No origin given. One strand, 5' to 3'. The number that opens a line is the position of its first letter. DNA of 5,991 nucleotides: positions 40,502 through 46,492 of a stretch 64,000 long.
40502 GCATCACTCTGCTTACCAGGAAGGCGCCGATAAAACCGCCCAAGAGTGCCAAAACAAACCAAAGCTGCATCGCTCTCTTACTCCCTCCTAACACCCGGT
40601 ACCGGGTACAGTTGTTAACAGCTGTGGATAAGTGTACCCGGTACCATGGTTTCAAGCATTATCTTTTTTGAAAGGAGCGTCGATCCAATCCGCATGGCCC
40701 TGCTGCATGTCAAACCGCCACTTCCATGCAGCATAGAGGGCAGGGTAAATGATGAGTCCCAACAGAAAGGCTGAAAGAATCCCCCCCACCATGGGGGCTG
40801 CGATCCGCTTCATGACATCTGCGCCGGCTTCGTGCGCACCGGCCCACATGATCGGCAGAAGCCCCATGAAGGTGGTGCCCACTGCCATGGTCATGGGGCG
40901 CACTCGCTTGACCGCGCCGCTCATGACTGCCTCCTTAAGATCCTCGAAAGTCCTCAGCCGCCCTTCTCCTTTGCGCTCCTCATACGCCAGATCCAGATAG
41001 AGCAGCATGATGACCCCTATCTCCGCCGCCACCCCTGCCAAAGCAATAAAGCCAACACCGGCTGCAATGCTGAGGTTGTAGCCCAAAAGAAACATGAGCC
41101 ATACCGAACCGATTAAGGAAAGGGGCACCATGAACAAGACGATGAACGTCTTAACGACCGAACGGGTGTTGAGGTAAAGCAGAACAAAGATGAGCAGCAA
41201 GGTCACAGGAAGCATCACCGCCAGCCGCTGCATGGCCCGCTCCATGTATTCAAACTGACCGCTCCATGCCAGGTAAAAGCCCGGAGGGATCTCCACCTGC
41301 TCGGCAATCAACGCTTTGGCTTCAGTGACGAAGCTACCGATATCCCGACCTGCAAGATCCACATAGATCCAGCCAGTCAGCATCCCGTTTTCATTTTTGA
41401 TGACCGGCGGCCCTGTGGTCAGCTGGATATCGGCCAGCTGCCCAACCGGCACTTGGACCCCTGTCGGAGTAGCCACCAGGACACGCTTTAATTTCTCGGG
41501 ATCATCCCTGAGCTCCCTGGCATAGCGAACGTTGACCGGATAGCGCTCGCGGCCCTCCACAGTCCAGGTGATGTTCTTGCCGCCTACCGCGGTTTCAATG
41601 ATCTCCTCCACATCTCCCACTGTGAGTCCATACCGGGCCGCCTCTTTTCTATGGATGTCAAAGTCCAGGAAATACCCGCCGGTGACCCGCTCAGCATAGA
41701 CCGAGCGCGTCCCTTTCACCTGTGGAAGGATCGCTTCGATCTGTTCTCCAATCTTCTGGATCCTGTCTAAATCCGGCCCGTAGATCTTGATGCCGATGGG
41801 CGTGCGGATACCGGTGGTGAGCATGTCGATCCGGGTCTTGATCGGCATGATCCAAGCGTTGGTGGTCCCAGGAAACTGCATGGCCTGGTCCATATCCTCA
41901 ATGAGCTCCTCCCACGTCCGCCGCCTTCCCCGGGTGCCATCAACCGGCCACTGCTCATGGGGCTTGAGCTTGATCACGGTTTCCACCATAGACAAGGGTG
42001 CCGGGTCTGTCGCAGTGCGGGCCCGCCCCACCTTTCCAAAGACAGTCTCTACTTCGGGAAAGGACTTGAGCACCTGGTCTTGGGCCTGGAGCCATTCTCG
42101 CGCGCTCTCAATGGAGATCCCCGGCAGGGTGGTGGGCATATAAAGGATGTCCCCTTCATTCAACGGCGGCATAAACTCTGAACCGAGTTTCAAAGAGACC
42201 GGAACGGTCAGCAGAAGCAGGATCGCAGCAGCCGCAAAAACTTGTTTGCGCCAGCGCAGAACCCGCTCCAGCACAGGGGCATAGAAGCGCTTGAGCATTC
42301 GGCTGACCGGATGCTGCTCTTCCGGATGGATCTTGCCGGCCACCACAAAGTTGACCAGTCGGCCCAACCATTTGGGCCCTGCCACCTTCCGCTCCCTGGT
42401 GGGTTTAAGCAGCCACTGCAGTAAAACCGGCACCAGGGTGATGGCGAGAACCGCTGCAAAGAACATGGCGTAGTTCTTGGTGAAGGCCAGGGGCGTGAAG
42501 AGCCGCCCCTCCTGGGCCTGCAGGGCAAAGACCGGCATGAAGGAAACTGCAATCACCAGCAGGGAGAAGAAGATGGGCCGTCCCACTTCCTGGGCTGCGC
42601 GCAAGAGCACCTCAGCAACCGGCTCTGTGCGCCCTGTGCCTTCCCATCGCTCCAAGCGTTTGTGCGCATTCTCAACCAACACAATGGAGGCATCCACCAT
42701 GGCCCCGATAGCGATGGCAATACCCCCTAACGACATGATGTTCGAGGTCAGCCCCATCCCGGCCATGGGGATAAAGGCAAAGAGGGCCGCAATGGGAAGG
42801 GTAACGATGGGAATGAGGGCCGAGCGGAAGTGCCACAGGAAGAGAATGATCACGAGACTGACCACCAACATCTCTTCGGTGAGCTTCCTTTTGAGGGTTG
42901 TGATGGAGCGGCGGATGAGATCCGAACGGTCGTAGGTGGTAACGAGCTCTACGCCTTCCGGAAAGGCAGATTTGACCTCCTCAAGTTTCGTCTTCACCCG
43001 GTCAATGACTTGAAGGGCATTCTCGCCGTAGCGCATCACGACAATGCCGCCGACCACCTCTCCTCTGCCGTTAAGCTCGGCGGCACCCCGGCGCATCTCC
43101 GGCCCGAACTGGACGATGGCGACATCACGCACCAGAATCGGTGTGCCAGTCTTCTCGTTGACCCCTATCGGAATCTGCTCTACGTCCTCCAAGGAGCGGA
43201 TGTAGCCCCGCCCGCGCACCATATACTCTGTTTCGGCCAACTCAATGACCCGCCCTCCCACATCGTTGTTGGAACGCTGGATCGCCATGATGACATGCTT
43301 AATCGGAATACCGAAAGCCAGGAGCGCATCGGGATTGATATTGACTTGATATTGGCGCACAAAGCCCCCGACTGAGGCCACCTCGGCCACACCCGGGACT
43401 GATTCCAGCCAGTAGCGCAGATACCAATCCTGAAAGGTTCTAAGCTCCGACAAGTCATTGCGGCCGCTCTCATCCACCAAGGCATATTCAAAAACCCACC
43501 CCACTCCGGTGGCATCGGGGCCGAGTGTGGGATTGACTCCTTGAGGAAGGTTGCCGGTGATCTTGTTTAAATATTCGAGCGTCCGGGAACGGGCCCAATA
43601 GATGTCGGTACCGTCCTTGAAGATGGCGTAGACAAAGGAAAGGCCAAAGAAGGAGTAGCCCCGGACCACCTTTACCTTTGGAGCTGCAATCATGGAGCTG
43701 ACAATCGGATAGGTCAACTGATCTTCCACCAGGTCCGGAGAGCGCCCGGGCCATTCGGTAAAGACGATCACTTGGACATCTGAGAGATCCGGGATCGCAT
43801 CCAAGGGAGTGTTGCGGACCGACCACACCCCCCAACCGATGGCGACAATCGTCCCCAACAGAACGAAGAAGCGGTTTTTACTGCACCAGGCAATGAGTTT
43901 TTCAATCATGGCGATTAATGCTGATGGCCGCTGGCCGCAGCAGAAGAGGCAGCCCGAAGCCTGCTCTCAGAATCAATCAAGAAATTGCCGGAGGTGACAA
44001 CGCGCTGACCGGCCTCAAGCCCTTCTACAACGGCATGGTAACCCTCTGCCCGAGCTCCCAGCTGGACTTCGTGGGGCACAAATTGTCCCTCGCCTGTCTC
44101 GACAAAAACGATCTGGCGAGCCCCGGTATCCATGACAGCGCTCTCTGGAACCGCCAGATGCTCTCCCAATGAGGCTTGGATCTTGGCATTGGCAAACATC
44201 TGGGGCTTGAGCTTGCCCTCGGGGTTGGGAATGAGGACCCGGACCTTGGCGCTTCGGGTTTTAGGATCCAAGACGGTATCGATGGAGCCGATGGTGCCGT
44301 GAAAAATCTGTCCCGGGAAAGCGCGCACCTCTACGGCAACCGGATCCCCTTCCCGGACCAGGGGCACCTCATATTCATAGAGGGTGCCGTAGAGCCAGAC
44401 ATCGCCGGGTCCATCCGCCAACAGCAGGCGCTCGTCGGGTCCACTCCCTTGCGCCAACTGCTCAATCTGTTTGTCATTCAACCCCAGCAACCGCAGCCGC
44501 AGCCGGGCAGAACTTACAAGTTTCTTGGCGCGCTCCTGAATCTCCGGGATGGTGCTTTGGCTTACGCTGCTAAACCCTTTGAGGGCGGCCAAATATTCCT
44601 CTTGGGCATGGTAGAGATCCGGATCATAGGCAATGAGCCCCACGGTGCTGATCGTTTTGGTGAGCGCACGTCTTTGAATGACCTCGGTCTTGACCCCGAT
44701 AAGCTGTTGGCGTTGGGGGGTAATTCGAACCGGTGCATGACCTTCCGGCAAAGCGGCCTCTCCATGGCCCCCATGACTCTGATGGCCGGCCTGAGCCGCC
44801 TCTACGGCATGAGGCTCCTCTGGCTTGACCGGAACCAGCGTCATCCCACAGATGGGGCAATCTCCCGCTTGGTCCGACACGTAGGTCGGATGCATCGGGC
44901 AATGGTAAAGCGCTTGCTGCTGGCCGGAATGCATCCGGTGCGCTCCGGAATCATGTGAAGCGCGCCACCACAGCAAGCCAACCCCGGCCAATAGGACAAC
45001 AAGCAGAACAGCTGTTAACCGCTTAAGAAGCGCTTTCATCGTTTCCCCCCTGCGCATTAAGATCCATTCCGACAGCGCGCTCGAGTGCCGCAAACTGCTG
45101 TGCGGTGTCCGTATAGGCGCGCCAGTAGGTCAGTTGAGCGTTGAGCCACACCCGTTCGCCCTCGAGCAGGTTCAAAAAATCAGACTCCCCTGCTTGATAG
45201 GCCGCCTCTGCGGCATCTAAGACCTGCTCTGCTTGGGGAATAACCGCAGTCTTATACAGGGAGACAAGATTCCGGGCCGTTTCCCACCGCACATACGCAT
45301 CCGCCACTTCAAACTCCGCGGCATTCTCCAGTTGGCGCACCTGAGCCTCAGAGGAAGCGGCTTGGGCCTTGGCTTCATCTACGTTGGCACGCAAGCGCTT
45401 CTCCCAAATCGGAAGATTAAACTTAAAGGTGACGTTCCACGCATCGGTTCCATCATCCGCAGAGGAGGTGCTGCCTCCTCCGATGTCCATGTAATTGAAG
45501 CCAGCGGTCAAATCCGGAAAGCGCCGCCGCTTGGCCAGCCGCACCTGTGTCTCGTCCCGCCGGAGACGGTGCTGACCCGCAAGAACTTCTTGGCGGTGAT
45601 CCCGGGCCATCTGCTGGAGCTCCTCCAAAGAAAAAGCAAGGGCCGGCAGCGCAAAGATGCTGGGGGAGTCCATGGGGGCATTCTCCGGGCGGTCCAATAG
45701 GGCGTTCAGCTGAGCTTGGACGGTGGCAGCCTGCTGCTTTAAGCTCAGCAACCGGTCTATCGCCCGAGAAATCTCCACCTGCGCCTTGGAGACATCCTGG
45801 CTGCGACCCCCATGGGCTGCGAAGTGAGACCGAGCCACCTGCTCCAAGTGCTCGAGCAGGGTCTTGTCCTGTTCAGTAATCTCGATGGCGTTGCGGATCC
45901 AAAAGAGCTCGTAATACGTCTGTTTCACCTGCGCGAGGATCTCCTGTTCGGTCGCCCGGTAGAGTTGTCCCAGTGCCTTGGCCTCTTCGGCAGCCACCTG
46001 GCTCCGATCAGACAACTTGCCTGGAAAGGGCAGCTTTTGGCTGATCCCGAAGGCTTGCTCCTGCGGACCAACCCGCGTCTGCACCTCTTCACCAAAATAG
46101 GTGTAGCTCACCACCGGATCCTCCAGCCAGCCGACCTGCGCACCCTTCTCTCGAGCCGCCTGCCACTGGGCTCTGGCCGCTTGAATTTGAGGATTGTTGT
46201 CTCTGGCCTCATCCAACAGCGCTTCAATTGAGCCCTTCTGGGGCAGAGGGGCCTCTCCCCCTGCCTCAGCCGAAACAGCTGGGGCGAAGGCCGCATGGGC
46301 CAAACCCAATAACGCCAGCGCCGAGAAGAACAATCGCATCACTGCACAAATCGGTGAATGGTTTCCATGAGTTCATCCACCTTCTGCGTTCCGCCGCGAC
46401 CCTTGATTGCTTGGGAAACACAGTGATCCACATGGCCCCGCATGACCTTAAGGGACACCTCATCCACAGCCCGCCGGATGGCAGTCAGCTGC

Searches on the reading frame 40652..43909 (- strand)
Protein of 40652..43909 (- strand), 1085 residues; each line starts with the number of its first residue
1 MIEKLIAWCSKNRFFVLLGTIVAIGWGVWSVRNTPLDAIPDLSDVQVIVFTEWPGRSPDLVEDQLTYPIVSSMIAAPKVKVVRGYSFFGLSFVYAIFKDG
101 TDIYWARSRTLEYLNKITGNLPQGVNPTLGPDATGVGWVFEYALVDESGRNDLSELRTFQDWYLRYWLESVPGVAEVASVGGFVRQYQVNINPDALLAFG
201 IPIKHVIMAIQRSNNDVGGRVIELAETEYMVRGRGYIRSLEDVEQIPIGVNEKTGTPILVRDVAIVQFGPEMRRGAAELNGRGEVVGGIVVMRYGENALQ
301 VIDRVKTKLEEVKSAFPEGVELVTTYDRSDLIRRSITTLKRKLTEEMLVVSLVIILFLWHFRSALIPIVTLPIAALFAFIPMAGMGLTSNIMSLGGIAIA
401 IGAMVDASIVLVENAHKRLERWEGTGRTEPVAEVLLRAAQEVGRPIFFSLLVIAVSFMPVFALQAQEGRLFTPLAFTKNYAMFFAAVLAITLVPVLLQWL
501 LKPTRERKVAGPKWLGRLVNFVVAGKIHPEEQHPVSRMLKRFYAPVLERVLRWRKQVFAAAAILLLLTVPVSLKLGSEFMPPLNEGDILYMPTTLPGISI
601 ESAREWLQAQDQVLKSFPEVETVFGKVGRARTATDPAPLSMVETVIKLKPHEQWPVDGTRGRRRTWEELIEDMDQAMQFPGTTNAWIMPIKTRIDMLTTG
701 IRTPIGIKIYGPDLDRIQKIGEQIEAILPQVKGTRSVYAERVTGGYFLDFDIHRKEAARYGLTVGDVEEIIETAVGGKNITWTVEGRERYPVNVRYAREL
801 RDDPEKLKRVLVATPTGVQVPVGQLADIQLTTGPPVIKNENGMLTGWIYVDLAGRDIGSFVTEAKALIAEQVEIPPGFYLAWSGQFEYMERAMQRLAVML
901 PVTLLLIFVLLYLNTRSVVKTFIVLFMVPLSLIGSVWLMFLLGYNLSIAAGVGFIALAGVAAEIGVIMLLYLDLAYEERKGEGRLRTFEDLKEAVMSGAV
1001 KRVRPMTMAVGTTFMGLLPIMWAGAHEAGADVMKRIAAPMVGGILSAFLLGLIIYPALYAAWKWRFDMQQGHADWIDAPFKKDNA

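Call 55: search_protein_families(library=pfam, proteins=[window:40652-43909:-], max_evalue=0.0001)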
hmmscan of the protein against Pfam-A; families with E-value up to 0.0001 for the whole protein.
window:40652-43909:- (1085 aa): 2 families
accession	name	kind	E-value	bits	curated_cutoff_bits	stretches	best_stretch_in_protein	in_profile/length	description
PF00873.25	ACR_tran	-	8.6e-227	755.8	28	1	11-1061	7-1019/1021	AcrB/AcrD/AcrF family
PF03176.21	MMPL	-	2.4e-07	30.5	20.5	0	346-506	149-313/333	MMPL family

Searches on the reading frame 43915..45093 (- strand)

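Call 55: search_protein_families(library=pfam, proteins=[window:43915-45093:-], max_evalue=0.0001)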
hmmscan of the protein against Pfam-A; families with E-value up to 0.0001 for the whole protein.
window:43915-45093:- (392 aa): 4 families
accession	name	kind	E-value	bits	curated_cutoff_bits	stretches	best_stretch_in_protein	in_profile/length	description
PF16576.10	HlyD_D23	-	2.3e-31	109.2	30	2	230-301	143-214/214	Barrel-sandwich domain of CusB or HlyD membrane-fusion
PF19335.5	HMBD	-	7.2e-13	48.7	23.6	1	63-89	2-28/28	Heavy metal binding domain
PF13437.12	HlyD_3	-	6.8e-07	30.4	22.2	1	219-297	23-105/106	HlyD family secretion protein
PF00529.27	CusB_dom_1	-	3e-06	27.8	26.5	0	315-367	17-89/89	Cation efflux system protein CusB domain 1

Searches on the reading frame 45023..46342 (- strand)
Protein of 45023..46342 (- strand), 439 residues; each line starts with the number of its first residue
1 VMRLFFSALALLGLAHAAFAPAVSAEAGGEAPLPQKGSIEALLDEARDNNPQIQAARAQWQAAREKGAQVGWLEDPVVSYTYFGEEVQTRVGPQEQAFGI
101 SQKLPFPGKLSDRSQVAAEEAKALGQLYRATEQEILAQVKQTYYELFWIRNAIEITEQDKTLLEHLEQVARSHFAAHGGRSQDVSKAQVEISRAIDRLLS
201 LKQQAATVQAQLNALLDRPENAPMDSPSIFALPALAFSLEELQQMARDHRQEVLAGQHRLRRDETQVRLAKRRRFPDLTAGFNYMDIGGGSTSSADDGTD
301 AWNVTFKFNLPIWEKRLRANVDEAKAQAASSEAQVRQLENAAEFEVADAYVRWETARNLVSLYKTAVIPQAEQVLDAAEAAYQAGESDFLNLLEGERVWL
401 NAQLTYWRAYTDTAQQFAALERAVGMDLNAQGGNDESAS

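Call 55: search_protein_families(library=pfam, proteins=[window:45023-46342:-], max_evalue=0.0001)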
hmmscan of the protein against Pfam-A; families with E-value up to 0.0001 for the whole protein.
window:45023-46342:- (439 aa): 1 family
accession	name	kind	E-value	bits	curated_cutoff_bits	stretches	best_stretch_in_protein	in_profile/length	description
PF02321.23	OEP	-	3e-47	161.3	22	2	239-425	1-187/187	Outer membrane efflux protein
